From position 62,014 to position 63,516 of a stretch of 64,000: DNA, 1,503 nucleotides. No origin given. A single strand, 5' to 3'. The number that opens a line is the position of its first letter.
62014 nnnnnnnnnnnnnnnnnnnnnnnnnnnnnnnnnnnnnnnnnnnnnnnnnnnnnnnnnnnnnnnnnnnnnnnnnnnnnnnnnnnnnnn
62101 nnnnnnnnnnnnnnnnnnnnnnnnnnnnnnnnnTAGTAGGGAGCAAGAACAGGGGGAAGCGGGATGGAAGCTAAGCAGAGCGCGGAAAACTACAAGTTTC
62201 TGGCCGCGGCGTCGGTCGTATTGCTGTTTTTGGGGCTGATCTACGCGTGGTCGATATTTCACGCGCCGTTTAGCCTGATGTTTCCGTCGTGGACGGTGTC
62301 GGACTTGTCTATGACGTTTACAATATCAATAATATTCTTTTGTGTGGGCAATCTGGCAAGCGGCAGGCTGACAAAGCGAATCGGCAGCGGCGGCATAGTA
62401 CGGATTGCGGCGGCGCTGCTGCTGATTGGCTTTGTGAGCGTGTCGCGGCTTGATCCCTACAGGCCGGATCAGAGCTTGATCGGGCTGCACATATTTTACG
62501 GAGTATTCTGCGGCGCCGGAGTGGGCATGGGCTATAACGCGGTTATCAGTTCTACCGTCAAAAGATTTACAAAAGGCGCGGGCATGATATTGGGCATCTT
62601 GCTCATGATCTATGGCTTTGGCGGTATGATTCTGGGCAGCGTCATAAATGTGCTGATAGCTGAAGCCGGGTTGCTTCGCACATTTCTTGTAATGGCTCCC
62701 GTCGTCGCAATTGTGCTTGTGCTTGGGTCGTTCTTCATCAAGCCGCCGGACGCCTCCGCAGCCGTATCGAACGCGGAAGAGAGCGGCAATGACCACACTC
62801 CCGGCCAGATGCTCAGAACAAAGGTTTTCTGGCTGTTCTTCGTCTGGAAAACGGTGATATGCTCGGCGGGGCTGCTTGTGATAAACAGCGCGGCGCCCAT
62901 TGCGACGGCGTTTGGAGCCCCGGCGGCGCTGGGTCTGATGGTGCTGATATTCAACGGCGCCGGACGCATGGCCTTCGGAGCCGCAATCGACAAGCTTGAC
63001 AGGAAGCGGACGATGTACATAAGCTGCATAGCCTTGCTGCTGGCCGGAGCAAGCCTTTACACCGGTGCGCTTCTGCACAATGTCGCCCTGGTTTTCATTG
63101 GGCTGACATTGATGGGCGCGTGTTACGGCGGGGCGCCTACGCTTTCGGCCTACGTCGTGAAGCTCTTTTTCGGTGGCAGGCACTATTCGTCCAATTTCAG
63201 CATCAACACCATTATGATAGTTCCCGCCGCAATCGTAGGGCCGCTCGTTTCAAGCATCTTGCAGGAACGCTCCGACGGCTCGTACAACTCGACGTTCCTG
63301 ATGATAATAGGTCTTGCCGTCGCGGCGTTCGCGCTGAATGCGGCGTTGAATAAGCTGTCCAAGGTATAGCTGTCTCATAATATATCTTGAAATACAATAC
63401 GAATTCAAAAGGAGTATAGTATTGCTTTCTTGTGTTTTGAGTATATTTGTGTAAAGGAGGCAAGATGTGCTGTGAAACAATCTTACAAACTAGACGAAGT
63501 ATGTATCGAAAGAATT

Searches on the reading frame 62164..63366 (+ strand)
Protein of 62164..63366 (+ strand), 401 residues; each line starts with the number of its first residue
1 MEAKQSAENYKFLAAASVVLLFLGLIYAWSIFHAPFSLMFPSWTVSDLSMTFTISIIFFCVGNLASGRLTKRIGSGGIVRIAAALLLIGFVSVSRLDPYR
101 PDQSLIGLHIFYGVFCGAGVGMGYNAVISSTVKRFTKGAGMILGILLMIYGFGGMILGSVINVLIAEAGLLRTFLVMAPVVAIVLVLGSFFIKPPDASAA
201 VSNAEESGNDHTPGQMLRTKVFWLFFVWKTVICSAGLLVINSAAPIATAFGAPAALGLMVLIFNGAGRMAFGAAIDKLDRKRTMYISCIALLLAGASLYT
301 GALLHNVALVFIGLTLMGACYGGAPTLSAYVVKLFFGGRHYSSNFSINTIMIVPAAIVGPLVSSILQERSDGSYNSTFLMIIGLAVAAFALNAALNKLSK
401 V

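Call 24: search_protein_families(library=pfam, proteins=[window:62164-63366:+], max_evalue=0.0001)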
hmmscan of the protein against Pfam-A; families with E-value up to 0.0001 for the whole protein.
window:62164-63366:+ (401 aa): 1 family
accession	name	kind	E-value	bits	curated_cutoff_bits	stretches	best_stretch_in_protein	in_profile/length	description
PF07690.21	MFS_1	-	4.4e-28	98.6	33.4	2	20-302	14-289/347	Major Facilitator Superfamily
